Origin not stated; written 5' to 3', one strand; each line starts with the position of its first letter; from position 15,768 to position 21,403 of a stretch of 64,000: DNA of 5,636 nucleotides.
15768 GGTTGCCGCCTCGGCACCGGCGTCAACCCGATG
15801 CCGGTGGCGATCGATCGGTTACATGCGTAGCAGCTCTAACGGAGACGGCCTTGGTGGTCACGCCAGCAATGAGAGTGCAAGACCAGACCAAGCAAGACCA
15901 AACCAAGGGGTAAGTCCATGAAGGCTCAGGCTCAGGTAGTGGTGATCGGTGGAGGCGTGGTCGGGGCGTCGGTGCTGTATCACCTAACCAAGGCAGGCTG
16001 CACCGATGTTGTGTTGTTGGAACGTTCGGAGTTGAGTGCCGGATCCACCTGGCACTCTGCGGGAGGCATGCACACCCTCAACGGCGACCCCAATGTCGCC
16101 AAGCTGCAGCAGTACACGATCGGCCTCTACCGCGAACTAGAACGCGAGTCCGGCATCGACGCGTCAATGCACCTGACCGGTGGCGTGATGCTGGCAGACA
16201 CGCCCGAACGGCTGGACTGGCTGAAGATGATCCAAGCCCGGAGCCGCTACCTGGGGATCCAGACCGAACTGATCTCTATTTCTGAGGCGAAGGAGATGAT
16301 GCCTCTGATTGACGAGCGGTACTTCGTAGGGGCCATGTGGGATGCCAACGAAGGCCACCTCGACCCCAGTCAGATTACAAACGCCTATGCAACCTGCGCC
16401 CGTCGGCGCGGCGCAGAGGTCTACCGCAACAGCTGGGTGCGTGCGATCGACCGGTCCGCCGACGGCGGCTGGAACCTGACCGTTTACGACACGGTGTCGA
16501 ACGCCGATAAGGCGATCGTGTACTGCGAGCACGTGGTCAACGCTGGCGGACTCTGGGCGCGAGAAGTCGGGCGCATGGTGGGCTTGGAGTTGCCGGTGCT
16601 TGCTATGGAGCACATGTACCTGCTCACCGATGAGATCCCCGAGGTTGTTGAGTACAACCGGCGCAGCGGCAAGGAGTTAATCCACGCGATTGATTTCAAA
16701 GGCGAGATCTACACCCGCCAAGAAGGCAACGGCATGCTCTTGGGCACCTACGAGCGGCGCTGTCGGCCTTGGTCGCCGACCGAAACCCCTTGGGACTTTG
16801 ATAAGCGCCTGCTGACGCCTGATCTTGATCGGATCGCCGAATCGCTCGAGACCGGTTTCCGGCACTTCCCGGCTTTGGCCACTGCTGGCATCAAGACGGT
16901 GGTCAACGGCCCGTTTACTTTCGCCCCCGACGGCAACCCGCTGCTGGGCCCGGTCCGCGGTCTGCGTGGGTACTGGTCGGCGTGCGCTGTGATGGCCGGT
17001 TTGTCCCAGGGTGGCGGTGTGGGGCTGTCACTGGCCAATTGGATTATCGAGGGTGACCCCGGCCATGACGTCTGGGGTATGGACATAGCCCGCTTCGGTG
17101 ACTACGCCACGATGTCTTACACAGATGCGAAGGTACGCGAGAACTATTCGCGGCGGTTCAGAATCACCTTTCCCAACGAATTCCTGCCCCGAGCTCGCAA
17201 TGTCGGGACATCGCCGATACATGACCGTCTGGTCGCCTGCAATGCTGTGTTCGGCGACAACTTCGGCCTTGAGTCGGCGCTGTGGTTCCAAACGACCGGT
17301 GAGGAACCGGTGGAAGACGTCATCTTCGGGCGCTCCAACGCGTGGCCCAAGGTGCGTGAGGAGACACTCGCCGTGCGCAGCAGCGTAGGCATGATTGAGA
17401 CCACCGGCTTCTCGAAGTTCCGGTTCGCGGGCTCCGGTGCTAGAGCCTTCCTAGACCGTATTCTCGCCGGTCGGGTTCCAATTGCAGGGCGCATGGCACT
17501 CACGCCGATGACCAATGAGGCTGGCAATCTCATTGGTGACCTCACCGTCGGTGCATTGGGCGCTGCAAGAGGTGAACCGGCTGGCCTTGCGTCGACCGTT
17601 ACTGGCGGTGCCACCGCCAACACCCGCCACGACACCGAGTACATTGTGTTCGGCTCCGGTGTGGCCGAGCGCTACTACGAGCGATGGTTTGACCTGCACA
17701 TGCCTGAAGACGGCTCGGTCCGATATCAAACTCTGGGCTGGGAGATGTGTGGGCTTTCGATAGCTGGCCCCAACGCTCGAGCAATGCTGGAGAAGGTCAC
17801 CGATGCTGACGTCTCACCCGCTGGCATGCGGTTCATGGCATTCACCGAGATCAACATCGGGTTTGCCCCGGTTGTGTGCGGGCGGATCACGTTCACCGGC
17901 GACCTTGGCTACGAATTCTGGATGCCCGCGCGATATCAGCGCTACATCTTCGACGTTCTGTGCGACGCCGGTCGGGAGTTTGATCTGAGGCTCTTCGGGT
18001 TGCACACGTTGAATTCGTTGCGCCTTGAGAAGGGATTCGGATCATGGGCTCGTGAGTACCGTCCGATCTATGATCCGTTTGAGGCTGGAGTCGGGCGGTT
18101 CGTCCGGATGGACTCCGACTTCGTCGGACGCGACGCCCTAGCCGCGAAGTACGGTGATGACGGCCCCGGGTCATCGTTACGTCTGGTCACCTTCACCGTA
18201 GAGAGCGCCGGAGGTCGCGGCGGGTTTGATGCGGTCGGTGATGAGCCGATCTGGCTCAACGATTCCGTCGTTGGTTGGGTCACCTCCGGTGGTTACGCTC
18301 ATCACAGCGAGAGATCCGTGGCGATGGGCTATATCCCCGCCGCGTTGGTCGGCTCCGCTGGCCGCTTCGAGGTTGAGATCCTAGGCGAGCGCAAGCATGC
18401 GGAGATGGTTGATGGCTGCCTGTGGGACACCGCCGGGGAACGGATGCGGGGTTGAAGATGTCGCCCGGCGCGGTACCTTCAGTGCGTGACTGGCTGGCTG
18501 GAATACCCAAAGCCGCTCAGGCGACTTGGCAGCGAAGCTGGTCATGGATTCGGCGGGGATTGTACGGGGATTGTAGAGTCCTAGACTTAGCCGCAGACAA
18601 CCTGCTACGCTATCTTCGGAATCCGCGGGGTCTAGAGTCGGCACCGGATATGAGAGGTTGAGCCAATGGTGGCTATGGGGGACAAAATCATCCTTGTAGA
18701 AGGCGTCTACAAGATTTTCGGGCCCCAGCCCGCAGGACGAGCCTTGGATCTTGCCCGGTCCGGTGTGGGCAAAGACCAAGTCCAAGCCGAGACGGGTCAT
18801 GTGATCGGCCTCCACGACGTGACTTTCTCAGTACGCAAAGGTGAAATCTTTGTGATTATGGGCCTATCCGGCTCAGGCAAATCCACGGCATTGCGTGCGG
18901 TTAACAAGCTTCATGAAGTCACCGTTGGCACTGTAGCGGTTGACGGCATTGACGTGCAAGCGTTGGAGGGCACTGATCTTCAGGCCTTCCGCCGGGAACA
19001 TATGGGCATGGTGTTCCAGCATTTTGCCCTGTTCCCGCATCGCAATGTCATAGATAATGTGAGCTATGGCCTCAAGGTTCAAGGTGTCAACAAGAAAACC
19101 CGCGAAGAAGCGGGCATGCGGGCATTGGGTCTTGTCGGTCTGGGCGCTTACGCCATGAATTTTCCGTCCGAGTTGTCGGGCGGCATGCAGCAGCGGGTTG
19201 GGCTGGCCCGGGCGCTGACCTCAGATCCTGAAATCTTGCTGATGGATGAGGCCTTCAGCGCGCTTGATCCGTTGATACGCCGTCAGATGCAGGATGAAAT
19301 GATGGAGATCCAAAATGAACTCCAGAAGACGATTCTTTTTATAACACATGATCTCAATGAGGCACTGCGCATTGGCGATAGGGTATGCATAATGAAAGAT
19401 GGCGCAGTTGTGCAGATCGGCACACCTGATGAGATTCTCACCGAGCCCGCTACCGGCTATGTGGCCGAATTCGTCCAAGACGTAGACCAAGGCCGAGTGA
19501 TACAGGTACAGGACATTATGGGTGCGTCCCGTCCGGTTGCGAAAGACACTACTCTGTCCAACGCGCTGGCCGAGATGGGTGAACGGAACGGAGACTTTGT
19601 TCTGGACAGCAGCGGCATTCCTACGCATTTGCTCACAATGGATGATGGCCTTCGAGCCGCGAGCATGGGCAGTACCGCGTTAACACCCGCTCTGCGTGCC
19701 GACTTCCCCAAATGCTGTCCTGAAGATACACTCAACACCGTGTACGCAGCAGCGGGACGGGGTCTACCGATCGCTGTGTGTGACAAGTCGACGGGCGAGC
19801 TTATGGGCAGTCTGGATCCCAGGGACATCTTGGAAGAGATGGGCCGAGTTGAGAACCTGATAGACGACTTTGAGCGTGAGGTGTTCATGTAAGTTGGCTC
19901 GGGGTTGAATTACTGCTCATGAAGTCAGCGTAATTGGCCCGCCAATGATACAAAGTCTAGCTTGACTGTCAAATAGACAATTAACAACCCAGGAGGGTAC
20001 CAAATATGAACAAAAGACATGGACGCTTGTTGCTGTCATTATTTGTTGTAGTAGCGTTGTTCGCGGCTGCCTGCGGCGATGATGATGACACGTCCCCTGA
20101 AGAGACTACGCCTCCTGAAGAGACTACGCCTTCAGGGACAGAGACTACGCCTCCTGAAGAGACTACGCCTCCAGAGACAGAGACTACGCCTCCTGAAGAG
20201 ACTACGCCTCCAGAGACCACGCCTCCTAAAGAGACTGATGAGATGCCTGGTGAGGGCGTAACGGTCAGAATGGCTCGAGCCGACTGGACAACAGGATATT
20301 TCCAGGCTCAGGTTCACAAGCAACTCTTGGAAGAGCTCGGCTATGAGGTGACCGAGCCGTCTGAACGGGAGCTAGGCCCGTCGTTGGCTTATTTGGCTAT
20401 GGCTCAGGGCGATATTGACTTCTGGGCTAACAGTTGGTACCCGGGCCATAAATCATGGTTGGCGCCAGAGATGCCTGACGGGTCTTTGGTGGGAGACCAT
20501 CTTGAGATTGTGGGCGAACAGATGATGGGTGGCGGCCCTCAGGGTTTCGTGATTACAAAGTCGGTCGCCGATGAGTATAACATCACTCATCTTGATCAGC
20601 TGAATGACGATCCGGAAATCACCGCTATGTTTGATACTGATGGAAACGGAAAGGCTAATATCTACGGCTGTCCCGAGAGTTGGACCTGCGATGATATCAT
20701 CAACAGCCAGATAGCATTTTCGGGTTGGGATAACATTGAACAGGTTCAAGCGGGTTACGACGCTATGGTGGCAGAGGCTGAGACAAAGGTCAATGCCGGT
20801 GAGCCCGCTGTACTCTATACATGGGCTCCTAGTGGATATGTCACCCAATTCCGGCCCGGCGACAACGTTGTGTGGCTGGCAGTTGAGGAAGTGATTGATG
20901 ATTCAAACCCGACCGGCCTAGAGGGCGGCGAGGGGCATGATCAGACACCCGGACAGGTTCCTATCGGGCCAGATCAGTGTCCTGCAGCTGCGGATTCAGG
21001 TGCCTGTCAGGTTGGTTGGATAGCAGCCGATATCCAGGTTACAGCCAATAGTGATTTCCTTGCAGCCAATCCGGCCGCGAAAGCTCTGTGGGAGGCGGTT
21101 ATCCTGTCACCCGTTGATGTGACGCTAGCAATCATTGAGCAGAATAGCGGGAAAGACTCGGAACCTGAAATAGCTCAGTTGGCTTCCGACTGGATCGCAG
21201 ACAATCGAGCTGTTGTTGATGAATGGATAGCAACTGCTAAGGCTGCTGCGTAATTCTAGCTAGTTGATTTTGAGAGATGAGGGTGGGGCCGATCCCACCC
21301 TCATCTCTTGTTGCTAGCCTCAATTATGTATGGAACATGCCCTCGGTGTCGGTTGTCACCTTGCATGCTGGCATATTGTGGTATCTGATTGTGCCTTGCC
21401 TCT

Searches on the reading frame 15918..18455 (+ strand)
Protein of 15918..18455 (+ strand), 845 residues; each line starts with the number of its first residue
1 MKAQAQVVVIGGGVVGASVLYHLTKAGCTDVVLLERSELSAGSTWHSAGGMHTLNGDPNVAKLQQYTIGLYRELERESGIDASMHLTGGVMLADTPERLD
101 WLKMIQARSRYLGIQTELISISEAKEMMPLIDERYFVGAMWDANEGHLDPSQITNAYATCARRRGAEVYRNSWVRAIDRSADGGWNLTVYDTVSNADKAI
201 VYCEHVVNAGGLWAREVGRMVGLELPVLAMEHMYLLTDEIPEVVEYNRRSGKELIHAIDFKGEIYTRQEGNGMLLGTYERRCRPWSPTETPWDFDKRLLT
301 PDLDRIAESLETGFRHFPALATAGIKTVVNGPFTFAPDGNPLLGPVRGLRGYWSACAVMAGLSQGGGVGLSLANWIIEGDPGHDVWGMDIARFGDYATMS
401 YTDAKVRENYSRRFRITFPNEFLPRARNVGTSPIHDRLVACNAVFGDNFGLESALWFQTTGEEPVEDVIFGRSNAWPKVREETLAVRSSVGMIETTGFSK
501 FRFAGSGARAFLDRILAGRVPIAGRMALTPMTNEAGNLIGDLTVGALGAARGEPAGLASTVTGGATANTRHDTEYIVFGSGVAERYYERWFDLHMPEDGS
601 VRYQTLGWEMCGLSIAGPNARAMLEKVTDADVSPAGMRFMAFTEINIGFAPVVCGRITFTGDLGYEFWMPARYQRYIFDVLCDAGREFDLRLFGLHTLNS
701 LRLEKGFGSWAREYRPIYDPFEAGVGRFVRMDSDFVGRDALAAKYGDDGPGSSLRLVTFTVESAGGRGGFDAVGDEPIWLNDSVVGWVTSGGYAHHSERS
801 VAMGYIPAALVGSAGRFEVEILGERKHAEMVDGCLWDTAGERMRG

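Call 4: search_protein_families(library=pfam, proteins=[window:15918-18455:+], max_evalue=0.01)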
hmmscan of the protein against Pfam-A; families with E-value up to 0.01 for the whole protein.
window:15918-18455:+ (845 aa): 10 families
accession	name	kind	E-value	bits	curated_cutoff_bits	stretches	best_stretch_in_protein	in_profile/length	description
PF01266.30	DAO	-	1.9e-63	215.6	27.9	1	7-375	2-353/353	FAD dependent oxidoreductase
PF01571.26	GCV_T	-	3e-48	164.8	25.6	1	435-727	2-254/255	Aminomethyltransferase folate-binding domain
PF08669.17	GCV_T_C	-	7.8e-16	58.2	25.9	1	755-837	2-80/80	Glycine cleavage T-protein C-terminal barrel domain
PF16350.10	FAO_M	-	4.7e-13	49.5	27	1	378-432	1-56/56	FAD dependent oxidoreductase central domain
PF07992.20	Pyr_redox_2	-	0.0037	17.2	26.1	0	4-37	142-174/291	Pyridine nucleotide-disulphide oxidoreductase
PF13454.12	NAD_binding_9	-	0.0044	17.4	21.8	0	8-55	1-52/155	FAD-NAD(P)-binding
PF13450.12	NAD_binding_8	-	0.005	17.5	21.9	0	9-42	1-33/68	NAD(P)-binding Rossmann-like domain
PF06039.21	Mqo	-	0.0071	15.3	27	0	126-211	151-241/489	Malate:quinone oxidoreductase (Mqo)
PF01488.26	Shikimate_DH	-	0.0087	16.6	24.3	0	4-40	12-48/138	Shikimate / quinate 5-dehydrogenase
PF00890.30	FAD_binding_2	-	0.0094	15.6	20.4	0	7-64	2-57/414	FAD binding domain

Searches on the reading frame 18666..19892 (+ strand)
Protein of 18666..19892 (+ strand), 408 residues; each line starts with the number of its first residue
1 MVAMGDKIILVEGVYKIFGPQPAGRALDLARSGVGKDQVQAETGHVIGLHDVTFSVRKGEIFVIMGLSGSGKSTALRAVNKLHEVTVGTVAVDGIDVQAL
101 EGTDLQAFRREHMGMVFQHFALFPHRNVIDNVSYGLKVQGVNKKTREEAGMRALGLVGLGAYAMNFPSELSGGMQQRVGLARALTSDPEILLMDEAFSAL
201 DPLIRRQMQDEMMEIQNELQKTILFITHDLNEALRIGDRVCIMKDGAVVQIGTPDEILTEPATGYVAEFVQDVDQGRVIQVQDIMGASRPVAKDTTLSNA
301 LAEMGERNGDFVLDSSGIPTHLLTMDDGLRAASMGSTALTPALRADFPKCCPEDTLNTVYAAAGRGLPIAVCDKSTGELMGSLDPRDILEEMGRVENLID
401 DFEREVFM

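Call 4: search_protein_families(library=pfam, proteins=[window:18666-19892:+], max_evalue=0.01)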
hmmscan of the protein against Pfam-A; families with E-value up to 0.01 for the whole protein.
window:18666-19892:+ (408 aa): 7 families
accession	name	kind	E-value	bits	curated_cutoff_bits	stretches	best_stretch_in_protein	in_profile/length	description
PF00005.33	ABC_tran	-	1.2e-30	107.3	25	1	49-197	1-136/137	ABC transporter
PF13304.12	AAA_21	-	0.00011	22.8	27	0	168-231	236-301/304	AAA domain, putative AbiEii toxin, Type IV TA system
PF09818.15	ABC_ATPase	-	0.00031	20.3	23.2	0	170-235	158-223/283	P-loop domain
PF13555.12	AAA_29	-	0.0011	19.1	27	1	50-81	13-44/61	P-loop containing region of AAA domain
PF13401.12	AAA_22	-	0.0025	18.6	27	0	59-109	5-51/130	AAA domain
PF13191.12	AAA_16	-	0.0066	17.4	32.6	0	56-88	19-54/167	AAA ATPase domain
PF00571.33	CBS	-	0.0069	17.1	24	0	291-331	12-54/57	CBS domain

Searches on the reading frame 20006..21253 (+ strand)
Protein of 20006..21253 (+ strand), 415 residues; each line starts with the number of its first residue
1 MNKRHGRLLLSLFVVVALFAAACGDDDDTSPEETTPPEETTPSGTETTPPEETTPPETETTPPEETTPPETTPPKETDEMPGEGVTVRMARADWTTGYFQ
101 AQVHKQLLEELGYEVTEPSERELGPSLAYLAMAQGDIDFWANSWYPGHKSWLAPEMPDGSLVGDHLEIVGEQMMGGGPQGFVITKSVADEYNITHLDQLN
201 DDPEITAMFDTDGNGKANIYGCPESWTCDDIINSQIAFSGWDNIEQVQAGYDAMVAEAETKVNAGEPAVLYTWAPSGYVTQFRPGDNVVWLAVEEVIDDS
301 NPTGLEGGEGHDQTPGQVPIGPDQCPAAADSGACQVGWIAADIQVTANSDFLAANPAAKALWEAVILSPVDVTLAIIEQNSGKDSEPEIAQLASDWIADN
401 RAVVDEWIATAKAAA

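Call 4: search_protein_families(library=pfam, proteins=[window:20006-21253:+], max_evalue=0.01)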
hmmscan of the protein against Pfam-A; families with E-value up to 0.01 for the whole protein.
window:20006-21253:+ (415 aa): 1 family
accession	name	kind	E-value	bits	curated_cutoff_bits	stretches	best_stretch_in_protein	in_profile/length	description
PF04069.17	OpuAC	-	1.4e-32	113.8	21.2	1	86-398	2-256/257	Substrate binding domain of ABC-type glycine betaine transport system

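Call 17: find_related_loci(query=window:20006-21253:+, collection=genome_contigs, flank=10000)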
Query window:20006-21253:+ (415 aa) in genome_contigs; peptide patterns used: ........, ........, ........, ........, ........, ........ (x = any residue, [..] = any of these).
598 stretches matched a pattern (row limit reached: there are more); 8 encode a relative of the query (tblastn E <= 1e-3); 8 distinct loci.
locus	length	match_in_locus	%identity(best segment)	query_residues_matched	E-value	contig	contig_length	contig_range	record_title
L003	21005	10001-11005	63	81-408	3e-130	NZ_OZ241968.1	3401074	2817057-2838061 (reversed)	MAG: Candidatus Poriferisodalis sp. isolate 67ffa02b-fce9-41a2-8c8f-8bb7e9cfcd4a chromosome 1, complete sequence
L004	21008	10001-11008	60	80-408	4e-126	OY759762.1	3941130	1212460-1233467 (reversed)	MAG: Acidimicrobiales bacterium isolate 58bc0cff-3a4e-4465-8a1f-db016ff7ac3d genome assembly, chromosome: 1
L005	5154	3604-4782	50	1-408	5e-125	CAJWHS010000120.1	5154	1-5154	MAG TPA_asm: uncultured Acidimicrobiaceae bacterium isolate ERR599092_bin.96_MetaBAT_v2.12.1_MAG genome assembly, contig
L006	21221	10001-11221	46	1-414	2e-112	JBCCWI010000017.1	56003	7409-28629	MAG: Actinomycetota bacterium isolate P01_E01_bin.9 k141_327200_length_56003_cov_102.5907, whole genome shotgun sequence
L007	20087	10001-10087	66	1-29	2e-6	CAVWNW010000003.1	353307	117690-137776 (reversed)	MAG: uncultured bacterium isolate MFD09267.bin.2.210 genome assembly, contig: contig_11584, whole genome shotgun sequenc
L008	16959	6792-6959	45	4-54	8e-6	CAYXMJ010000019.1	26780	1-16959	MAG TPA_asm: uncultured Acidimicrobiaceae bacterium isolate binchicken_co373_9 genome assembly, contig: NODE_263_length_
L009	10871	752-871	53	4-43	8e-6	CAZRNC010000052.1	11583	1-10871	MAG TPA_asm: uncultured Thermomicrobiales bacterium isolate SRP344714_co1_265 genome assembly, contig: NODE_10132_length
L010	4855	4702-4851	49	1-47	2e-5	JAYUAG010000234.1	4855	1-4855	MAG: Thermoflexaceae bacterium isolate GFS_6460 GFS_6460_233, whole genome shotgun sequence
